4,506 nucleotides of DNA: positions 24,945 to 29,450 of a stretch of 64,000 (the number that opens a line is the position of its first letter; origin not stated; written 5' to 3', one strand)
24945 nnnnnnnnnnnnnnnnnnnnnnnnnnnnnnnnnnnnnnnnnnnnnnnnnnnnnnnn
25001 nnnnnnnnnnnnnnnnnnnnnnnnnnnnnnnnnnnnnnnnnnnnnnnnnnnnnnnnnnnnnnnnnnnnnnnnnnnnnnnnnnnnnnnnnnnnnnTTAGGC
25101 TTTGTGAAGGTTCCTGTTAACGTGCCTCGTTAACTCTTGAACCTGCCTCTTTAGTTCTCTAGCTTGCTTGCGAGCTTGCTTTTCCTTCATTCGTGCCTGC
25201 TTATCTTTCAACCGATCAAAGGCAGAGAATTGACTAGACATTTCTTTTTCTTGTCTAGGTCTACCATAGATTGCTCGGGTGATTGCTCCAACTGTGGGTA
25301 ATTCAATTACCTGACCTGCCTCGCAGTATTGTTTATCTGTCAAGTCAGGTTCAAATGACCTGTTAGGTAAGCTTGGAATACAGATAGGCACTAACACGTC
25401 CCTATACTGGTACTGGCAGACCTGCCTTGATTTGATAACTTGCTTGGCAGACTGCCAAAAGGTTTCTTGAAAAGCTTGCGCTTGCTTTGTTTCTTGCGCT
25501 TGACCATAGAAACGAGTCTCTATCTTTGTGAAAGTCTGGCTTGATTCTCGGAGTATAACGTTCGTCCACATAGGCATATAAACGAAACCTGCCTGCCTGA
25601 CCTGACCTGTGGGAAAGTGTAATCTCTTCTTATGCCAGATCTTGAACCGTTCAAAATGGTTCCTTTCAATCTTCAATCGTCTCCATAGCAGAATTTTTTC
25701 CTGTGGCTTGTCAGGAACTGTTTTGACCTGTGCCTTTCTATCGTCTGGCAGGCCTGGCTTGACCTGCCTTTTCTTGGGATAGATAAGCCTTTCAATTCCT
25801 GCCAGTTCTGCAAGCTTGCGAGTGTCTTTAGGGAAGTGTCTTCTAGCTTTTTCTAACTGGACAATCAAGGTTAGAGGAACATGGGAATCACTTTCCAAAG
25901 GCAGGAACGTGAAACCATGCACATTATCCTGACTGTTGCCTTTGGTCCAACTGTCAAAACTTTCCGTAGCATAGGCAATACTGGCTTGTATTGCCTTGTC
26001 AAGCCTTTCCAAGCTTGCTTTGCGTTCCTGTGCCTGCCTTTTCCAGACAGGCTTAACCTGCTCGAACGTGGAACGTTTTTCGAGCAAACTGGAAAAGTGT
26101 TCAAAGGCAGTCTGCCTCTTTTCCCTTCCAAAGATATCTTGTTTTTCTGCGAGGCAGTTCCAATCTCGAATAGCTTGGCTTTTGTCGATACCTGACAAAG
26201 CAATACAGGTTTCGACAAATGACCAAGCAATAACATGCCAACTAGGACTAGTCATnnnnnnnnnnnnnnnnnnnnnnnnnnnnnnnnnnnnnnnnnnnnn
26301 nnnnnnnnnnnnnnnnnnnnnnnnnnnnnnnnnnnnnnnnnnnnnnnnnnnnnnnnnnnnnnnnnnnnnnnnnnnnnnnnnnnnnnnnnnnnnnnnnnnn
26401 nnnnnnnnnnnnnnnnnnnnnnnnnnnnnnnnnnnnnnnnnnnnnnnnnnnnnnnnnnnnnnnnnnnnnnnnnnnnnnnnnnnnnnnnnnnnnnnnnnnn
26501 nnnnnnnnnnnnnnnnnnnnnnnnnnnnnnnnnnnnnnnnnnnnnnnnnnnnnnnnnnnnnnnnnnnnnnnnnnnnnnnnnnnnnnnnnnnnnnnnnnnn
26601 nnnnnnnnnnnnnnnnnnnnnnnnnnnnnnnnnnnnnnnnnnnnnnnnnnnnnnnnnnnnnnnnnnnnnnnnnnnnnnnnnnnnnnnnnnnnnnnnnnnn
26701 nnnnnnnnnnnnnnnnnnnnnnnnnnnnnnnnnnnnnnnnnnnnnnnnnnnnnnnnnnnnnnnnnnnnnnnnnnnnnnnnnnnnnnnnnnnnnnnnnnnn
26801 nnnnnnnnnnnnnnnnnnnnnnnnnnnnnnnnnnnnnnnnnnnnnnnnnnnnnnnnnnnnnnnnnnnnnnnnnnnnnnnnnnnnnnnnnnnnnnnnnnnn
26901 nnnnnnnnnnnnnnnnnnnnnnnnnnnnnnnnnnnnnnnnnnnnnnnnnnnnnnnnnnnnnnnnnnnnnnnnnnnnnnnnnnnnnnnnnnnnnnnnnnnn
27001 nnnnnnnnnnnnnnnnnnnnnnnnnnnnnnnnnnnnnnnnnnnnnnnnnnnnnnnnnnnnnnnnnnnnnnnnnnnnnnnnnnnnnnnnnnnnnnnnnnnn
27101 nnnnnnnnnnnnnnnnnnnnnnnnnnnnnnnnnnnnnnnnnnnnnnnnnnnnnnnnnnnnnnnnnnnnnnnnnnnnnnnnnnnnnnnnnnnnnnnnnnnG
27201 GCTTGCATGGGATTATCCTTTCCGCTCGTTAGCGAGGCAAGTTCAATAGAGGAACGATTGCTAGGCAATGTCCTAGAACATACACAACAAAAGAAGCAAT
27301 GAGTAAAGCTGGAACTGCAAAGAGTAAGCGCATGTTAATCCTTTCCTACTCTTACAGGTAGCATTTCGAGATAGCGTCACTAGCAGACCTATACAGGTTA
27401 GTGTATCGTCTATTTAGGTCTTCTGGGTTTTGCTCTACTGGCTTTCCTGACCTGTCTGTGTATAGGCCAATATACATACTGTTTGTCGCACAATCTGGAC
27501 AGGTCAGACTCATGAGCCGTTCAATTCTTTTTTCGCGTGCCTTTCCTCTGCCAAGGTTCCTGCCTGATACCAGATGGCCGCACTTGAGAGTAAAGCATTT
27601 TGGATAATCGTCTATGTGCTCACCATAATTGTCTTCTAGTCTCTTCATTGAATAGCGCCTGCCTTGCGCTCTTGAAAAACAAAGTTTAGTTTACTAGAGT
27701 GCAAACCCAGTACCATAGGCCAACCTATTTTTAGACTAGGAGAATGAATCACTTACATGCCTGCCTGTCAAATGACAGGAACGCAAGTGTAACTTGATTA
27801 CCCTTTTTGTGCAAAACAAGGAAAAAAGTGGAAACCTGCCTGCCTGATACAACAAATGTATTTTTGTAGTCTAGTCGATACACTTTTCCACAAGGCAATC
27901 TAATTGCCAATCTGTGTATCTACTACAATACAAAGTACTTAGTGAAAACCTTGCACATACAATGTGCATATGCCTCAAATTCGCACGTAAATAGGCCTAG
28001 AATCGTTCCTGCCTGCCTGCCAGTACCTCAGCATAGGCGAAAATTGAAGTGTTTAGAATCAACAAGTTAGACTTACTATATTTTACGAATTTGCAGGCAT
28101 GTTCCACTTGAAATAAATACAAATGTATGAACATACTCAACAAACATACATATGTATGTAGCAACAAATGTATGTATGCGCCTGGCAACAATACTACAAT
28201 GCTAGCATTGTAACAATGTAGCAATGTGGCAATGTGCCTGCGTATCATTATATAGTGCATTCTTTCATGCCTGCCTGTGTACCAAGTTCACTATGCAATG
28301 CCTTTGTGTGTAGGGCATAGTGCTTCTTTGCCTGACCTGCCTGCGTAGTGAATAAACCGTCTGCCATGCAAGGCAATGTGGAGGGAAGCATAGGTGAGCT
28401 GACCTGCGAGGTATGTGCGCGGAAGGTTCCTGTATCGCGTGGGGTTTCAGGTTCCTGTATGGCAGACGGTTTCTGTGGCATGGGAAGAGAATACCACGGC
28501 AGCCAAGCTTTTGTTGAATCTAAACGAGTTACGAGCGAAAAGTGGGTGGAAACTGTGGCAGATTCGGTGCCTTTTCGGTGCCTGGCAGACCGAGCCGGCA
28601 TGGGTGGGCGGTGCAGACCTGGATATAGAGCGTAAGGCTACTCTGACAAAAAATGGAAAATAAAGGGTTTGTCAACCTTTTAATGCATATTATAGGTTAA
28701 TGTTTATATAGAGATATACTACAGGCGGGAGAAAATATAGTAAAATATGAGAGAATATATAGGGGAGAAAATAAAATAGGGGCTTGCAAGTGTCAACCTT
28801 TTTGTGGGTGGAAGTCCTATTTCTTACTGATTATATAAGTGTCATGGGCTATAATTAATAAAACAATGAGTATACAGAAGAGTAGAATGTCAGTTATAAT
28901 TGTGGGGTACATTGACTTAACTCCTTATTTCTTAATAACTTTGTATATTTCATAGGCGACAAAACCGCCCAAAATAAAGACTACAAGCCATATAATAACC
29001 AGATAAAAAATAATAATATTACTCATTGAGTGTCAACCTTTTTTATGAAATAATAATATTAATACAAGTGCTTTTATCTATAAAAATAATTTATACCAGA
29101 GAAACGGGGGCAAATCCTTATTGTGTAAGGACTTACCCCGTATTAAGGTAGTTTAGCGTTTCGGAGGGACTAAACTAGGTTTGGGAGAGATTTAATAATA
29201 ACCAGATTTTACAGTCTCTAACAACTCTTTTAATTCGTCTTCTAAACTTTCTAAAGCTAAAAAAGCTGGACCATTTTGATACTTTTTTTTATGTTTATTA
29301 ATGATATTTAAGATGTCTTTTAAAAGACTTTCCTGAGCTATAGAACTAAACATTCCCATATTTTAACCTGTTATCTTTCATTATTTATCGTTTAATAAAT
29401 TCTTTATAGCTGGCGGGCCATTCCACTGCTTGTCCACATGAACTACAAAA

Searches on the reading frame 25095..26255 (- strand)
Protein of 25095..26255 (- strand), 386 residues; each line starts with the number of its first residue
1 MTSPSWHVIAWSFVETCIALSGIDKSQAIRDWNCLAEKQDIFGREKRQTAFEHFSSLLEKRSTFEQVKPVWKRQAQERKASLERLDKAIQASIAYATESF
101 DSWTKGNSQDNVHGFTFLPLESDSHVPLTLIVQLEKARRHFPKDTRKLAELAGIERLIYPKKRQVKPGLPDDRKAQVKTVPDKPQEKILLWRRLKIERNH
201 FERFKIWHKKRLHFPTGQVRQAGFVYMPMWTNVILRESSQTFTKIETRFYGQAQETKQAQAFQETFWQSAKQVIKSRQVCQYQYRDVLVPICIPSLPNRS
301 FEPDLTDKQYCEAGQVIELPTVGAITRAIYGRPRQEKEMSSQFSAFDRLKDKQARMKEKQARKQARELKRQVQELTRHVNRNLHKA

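Call 11: search_protein_families(library=pfam, proteins=[window:25095-26255:-], max_evalue=0.1)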
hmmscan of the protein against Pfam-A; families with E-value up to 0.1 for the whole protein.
window:25095-26255:- (386 aa): 0 families

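Call 12: search_protein_families(library=phrogs, proteins=[window:25095-26255:-], max_evalue=0.001)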
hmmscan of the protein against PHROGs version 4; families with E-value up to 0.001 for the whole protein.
window:25095-26255:- (386 aa): 0 families

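Call 18: find_related_loci(query=window:25095-26255:-, collection=viral_contigs, flank=10000)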
Query window:25095-26255:- (386 aa) in viral_contigs; peptide patterns used: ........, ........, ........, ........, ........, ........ (x = any residue, [..] = any of these).
No stretch of DNA in the collection matches any of the patterns.

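Call 20: find_encoding_contigs(protein=window:25095-26255:-, flank=10000, max_places=10)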
Protein window:25095-26255:- (386 aa): no gene with exactly this product is on record in the collection.

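Call 21: find_homologous_proteins(query=window:25095-26255:-, max_evalue=0.001)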
Query window:25095-26255:- (386 aa): 1 proteins with E <= 0.001 among 1957 candidates.
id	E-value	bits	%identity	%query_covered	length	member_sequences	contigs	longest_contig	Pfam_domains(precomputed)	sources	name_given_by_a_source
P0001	1.4e-257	872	100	100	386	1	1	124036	-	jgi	-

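Call 22: find_encoding_contigs(protein=P0001, flank=10000, max_places=10)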
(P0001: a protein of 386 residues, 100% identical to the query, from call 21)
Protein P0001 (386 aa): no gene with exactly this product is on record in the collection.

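Call 54: search_protein_families(library=padloc, proteins=[window:25095-26255:-], max_evalue=0.05)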
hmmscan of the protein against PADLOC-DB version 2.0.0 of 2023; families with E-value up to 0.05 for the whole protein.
window:25095-26255:- (386 aa): 0 families

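Call 62: predict_structure(protein=window:25095-26255:-)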
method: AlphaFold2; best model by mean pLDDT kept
length: 386 residues; sequences in the alignment: 1
mean_pLDDT: 41.0   pTM: 0.23
mean pLDDT of the five models: 41.0, 40.2, 38.2, 37.0, 35.4
residues with pLDDT >= 90: 26; 70-90: 10; 50-70: 26; < 50: 324
segments of 3 or more residues with pLDDT < 50: 1-12, 19-22, 33-47, 57-59, 64-71, 73-346
pLDDT, mean of each block of 10 residues (from residue 1): 38 48 50 48 47 52 47 45 41 38 37 29 35 40 44 41 32 28 25 23 24 25 24 29 32 38 41 32 25 26 27 27 31 35 51 84 93 95 91
secondary structure, 60 per line:
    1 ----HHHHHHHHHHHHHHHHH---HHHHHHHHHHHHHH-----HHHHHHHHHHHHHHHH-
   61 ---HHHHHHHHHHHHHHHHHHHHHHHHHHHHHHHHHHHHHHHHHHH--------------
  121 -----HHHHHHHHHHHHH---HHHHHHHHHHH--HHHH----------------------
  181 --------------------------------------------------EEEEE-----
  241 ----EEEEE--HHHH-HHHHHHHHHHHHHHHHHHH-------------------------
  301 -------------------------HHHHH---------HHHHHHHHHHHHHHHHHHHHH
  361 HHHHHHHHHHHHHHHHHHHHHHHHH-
elements in order: H5-21 H25-38 H44-59 H64-106 H126-138 H142-152 H155-158 E231-235 E245-249 H252-255 H257-275 H326-330 H340-385

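Call 84: search_solved_structures(query=window:25095-26255:-, max_evalue=5)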
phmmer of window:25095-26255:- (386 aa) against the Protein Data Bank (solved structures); distinct sequences matched with E-value up to 5: 8.
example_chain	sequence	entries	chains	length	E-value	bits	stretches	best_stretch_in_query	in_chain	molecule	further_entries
8fr5_A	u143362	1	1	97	1.1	11.6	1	26-87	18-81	Rep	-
4zfo_F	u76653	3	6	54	1.2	11.5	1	277-314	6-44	Tumor necrosis factor receptor superfamily member 17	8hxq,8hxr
9mqo_A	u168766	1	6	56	1.2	11.5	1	277-314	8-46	Tumor necrosis factor receptor superfamily member 17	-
7e36_A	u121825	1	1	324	1.4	11.3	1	143-175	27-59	Alkanesulfonate monooxygenase SsuD/methylene tetrahydromethanopterin reductase-like flavin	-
2kn1_A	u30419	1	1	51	1.4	11.3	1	278-314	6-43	Tumor necrosis factor receptor superfamily member 17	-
8akp_A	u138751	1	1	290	1.5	11.2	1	91-152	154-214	catalytic domain of G7048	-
1xu2_R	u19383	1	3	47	1.6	11.1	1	278-314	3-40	Tumor necrosis factor receptor superfamily member 17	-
6j7w_C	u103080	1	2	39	3.1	10.1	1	278-313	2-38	Tumor necrosis factor receptor superfamily member 17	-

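Call 86: search_solved_structures(query=window:25095-26255:-, max_evalue=1.15, show_alignments=1)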
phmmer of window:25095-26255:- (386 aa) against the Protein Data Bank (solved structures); distinct sequences matched with E-value up to 1.15: 1.
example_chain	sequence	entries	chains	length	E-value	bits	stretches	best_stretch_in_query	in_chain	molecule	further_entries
8fr5_A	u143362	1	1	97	1.1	11.6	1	26-87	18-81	Rep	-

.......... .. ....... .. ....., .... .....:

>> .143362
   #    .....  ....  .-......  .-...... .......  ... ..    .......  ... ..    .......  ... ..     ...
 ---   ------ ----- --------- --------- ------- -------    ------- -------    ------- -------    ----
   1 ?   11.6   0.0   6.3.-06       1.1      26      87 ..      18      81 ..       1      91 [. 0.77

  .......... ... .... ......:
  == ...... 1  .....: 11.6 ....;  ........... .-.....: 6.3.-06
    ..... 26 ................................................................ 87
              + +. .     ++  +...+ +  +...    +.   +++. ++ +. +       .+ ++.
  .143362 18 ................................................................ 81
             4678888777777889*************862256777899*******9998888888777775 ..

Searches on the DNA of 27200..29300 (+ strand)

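Call 14: search_rna_families(source=window, start=27200, end=29300, threshold=evalue, max_evalue=10)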
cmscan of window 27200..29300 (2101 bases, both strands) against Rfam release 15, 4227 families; matches with E-value up to 10: 3.
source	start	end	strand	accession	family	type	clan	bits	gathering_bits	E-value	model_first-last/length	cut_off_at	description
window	28110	28162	-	RF04154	mir-1277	Gene; miRNA;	-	17.7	81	7.8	1-78/78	no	mir-1277 microRNA precursor family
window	28187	28241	-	RF00057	RyhB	Gene; sRNA;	-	17.5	55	5.3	1-67/67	no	RyhB RNA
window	27864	27933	+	RF00693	mir-147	Gene; miRNA;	-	16.4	57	7.9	1-78/78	no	mir-147 microRNA precursor family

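Call 35: search_dna_similar(query=window:27600-28700:+, collection=phages, mode=distant, max_evalue=0.01)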
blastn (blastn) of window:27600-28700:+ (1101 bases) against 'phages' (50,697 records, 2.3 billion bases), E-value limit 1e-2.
No match.

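Call 36: search_dna_similar(query=window:27600-28700:+, collection=plasmids, mode=distant, max_evalue=0.01)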
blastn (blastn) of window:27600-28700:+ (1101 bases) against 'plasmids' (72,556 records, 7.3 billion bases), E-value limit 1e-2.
No match.

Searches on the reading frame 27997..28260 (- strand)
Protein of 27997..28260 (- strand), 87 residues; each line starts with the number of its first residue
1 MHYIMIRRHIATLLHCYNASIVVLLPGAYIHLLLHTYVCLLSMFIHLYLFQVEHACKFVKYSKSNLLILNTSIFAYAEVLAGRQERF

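Call 33: search_protein_families(library=pfam, proteins=[window:27997-28260:-], max_evalue=0.1)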
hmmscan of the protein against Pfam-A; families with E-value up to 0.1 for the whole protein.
window:27997-28260:- (87 aa): 2 families
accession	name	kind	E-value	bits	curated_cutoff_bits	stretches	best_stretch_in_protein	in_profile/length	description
PF10584.14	Proteasome_A_N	-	0.075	13.2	27.7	0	49-57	14-22/23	Proteasome subunit A N-terminal signature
PF01376.23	Enterotoxin_b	-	0.079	13.6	25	0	59-85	10-36/102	Heat-labile enterotoxin beta chain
